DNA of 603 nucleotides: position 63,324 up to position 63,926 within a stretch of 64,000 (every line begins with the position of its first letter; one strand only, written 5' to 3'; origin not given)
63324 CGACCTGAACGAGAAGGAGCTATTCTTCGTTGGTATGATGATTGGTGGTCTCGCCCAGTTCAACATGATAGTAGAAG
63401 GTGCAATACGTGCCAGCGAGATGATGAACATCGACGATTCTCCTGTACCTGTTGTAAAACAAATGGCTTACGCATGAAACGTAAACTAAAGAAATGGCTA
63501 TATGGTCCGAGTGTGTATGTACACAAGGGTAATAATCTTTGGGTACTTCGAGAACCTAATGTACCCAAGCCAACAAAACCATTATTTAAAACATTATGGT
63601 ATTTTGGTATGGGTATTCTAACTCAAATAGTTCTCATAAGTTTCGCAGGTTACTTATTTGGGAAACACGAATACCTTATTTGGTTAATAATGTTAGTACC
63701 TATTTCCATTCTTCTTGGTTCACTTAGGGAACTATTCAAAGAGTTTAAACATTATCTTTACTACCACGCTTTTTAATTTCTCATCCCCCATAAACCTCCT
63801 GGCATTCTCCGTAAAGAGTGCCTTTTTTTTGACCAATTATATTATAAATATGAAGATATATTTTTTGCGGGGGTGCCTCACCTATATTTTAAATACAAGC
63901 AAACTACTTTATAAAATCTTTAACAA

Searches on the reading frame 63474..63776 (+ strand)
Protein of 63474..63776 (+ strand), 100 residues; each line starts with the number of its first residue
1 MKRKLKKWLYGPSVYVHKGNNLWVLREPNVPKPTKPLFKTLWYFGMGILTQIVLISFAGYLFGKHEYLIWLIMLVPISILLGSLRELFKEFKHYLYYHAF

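Call 101: find_encoding_contigs(protein=window:63474-63776:+, flank=10000, max_places=1)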
Protein window:63474-63776:+ (100 aa): 9 contigs read that carry it; 1 place shown.
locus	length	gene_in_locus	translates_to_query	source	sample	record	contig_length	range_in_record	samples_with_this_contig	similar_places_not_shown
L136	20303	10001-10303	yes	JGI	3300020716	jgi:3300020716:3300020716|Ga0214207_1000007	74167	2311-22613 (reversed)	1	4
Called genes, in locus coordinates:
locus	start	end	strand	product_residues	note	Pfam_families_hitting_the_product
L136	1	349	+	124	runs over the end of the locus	-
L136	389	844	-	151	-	-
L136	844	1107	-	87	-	-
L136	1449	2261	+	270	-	PF01541:GIY-YIG (weak), PF07460:NUMOD3 (faint)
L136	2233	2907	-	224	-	-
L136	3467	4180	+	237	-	-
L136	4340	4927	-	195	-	-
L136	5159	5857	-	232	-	PF07460:NUMOD3 (weak)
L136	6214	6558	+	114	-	-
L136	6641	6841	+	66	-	-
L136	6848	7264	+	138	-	-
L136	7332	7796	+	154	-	-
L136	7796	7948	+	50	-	-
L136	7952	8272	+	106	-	-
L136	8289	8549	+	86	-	-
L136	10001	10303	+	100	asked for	-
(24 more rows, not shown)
